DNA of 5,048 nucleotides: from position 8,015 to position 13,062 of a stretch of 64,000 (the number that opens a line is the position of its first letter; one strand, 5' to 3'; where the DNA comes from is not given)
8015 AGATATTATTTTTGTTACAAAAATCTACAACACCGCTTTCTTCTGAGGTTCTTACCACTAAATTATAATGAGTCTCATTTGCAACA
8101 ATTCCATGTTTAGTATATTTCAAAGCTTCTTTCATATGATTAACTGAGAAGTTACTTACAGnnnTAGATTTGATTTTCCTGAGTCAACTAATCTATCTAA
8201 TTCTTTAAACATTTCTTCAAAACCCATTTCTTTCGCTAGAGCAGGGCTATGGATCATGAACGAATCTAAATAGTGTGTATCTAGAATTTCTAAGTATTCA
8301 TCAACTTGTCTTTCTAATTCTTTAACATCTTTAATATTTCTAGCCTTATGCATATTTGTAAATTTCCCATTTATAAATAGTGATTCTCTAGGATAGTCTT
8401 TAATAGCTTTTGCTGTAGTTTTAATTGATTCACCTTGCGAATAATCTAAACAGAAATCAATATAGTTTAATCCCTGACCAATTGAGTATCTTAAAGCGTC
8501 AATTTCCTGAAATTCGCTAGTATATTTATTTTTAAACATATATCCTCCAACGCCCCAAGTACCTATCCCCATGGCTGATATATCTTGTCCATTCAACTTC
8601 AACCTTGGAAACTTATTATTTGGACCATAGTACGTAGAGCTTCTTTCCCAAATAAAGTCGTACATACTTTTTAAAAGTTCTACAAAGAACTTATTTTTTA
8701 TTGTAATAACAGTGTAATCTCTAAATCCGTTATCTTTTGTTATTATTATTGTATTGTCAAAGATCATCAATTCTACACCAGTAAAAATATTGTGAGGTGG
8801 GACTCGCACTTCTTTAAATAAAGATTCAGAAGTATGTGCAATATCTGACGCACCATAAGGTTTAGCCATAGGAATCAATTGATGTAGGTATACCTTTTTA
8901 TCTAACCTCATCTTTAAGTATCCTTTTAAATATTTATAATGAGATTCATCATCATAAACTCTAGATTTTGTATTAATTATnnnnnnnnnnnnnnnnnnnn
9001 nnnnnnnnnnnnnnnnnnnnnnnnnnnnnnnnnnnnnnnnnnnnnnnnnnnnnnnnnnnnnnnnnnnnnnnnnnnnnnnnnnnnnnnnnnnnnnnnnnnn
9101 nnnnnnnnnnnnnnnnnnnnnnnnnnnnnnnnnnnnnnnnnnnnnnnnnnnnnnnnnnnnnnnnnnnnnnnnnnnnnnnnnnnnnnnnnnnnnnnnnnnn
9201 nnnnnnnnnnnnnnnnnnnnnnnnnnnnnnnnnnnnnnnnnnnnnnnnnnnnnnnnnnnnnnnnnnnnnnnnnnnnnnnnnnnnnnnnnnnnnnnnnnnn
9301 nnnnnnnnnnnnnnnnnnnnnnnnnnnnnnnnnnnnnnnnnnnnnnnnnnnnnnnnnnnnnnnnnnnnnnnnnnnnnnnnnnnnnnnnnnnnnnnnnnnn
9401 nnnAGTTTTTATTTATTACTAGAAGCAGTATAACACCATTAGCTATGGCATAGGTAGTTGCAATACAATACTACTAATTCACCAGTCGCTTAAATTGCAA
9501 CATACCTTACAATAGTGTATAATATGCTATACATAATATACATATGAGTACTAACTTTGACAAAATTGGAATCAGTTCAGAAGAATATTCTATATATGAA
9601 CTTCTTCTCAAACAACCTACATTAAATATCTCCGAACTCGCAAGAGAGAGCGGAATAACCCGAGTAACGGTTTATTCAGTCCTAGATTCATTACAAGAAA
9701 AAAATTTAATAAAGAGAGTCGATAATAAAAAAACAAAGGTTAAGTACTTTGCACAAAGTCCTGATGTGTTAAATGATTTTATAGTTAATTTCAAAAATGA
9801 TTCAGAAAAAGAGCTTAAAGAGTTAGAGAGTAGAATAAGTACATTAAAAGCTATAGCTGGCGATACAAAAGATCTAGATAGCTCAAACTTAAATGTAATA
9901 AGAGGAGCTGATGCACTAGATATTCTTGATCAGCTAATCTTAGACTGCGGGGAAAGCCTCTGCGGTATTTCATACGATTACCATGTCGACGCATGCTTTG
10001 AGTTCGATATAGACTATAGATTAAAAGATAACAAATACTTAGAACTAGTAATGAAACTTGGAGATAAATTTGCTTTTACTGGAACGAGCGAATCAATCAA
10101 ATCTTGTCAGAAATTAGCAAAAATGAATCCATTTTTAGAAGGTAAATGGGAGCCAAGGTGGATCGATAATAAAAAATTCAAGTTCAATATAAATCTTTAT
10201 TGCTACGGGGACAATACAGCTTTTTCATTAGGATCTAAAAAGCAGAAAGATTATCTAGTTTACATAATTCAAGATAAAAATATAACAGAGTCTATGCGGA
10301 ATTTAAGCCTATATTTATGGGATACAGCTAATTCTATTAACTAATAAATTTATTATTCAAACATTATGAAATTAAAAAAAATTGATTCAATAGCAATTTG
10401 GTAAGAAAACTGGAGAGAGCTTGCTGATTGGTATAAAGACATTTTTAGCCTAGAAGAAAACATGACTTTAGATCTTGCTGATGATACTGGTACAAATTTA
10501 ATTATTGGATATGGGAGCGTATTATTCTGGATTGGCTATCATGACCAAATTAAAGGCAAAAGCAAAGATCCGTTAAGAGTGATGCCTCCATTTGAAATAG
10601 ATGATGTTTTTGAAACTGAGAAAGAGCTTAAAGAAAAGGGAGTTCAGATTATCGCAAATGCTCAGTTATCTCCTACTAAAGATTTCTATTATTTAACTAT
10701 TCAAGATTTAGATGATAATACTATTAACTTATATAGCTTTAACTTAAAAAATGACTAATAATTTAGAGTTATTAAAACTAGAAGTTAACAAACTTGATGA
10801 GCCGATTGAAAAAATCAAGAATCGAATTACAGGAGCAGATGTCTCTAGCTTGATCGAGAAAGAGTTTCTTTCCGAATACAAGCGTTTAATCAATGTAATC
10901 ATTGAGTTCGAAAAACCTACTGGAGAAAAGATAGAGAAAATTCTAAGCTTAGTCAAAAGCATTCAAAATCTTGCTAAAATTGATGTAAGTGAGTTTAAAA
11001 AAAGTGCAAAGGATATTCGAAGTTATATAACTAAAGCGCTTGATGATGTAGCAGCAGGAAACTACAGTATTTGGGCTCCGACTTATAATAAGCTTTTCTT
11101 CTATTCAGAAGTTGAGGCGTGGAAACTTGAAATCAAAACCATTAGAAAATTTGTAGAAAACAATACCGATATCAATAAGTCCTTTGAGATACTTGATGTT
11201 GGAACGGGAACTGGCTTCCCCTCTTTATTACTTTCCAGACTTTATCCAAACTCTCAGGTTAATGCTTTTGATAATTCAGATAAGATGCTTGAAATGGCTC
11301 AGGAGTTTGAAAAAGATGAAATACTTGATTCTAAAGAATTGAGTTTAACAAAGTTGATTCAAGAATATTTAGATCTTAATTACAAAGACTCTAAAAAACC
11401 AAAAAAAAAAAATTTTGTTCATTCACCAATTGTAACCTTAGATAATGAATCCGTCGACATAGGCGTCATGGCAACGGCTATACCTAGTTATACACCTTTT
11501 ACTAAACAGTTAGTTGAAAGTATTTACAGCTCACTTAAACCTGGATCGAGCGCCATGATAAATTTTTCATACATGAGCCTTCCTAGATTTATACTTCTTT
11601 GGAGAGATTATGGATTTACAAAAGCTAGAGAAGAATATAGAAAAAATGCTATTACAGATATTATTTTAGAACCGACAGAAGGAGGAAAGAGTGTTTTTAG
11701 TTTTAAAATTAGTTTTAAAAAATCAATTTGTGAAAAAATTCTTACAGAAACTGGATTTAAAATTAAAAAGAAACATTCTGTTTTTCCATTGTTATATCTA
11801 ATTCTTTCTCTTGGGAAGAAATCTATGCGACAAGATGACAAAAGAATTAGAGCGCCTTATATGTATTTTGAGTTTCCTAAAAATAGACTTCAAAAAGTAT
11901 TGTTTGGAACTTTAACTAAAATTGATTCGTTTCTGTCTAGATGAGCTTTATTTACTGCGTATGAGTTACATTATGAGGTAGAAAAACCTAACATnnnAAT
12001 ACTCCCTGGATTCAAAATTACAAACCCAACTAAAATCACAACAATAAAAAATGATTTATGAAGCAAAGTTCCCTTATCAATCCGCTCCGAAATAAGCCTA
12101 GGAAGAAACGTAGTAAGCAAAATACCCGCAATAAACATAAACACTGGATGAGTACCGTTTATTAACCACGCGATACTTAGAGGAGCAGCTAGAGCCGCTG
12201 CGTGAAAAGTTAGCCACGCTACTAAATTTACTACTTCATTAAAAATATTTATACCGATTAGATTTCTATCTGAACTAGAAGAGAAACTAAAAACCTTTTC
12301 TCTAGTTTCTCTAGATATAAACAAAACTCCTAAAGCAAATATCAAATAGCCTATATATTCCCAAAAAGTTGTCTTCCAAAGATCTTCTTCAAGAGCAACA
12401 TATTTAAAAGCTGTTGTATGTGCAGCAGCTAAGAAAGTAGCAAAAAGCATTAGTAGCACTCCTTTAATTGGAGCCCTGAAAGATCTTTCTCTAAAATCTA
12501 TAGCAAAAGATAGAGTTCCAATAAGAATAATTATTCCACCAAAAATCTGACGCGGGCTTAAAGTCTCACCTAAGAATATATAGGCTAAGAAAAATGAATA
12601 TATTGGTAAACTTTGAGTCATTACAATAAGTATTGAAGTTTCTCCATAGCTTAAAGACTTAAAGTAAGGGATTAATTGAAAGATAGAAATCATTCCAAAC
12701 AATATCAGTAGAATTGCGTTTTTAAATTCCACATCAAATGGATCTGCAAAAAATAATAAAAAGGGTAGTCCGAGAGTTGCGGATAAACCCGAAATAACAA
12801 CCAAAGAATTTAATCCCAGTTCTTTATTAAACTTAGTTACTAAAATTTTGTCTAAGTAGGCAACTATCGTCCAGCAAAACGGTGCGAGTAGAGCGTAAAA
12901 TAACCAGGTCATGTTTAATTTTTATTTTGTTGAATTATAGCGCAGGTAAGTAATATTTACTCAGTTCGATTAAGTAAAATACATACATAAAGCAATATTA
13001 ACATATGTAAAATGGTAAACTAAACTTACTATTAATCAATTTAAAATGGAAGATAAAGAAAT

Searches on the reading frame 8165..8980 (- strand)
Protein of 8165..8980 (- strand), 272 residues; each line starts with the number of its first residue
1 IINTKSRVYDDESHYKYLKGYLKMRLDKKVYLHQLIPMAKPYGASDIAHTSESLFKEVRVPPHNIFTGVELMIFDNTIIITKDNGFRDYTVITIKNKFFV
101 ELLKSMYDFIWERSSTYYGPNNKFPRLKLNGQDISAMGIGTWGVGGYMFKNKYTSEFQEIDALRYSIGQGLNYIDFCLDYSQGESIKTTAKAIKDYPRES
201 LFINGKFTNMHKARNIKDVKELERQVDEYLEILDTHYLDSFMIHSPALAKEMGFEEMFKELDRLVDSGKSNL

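Call 39: search_protein_families(library=pfam, proteins=[window:8165-8980:-], max_evalue=0.01)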
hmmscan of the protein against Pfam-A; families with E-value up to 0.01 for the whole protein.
window:8165-8980:- (272 aa): 1 family
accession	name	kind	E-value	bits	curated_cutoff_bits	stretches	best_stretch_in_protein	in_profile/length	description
PF00248.27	Aldo_ket_red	-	7.5e-18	65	24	1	137-269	2-132/291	Aldo/keto reductase family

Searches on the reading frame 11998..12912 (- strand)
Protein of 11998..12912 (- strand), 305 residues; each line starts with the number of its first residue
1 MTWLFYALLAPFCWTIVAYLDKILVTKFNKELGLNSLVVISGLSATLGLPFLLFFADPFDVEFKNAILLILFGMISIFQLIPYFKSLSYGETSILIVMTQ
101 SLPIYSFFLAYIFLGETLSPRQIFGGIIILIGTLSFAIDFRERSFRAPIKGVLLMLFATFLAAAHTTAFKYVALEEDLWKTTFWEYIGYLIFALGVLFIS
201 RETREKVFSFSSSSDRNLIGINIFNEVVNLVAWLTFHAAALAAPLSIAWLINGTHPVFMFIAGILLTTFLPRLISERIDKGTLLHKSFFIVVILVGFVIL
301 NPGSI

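Call 8: search_protein_families(library=pfam, proteins=[window:11998-12912:-])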
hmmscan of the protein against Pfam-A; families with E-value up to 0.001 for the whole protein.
window:11998-12912:- (305 aa): 1 family
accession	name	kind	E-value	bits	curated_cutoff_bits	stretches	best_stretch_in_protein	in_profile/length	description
PF00892.27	EamA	-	8.3e-16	58.9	28.2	1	2-134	2-131/135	EamA-like transporter family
